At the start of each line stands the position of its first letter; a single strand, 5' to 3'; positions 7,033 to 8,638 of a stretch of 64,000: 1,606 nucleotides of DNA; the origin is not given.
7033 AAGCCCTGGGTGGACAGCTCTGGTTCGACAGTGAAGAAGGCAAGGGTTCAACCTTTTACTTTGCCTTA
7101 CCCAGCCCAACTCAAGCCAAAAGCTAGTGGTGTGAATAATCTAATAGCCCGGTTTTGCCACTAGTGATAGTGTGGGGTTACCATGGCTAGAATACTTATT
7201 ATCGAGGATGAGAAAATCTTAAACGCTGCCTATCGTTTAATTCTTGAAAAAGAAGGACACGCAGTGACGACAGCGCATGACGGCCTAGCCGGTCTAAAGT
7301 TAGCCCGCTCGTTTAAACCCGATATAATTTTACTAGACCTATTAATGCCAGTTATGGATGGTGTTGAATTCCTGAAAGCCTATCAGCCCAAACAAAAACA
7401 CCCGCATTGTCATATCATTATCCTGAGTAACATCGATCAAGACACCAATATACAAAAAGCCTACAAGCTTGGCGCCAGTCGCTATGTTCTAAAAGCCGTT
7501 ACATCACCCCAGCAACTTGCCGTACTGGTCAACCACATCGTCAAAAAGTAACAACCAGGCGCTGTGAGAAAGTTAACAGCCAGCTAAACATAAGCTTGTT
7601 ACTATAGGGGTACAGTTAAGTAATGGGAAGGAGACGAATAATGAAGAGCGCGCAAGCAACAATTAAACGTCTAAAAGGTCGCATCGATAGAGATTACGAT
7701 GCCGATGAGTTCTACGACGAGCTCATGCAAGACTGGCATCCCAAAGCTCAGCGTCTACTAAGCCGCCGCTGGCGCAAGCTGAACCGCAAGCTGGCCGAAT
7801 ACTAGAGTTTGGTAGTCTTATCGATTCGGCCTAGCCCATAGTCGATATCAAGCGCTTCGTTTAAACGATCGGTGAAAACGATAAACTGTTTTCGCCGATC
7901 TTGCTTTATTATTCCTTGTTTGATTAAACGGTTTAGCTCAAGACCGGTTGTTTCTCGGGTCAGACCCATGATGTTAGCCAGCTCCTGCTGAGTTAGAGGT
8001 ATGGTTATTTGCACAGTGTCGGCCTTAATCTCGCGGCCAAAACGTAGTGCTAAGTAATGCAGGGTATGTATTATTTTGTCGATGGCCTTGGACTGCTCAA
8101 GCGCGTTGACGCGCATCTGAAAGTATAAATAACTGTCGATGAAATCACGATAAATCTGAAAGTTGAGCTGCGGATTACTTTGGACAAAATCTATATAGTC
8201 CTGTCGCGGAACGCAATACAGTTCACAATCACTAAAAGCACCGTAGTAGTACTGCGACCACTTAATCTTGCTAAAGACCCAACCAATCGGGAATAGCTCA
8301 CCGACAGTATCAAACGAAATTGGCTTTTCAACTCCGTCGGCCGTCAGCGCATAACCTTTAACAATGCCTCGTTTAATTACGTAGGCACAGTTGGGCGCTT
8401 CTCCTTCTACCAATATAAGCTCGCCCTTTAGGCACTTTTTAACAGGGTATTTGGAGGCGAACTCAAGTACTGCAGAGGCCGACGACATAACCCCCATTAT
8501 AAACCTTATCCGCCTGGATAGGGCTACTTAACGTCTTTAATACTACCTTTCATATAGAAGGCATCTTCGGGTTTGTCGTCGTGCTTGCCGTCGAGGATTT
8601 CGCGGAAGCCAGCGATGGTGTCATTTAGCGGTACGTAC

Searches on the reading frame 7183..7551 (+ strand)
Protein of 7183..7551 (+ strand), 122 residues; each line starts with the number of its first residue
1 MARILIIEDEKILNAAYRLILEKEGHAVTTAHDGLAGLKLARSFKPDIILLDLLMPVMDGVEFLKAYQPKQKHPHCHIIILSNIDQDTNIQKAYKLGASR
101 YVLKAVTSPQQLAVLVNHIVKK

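Call 50: search_protein_families(library=pfam, proteins=[window:7183-7551:+], max_evalue=0.01)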
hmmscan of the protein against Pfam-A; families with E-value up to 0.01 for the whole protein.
window:7183-7551:+ (122 aa): 1 family
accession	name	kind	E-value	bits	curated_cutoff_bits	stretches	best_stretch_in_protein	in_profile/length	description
PF00072.30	Response_reg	-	7e-24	84.6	30.2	1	4-112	1-106/111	Response regulator receiver domain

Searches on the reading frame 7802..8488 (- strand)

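Call 50: search_protein_families(library=pfam, proteins=[window:7802-8488:-], max_evalue=0.01)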
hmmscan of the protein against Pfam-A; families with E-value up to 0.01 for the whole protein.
window:7802-8488:- (228 aa): 4 families
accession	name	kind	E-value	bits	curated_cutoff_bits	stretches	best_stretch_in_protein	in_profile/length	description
PF13545.12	HTH_Crp_2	-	5.2e-13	49.2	27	1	138-208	2-64/70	Crp-like helix-turn-helix domain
PF00027.35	cNMP_binding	-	7.7e-10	39.1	27.5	1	18-105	3-89/89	Cyclic nucleotide-binding domain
PF00325.26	Crp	-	0.00025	21.1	21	1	163-194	1-32/32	Bacterial regulatory proteins, crp family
PF12802.13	MarR_2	-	0.0019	18.7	27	1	165-196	21-52/61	MarR family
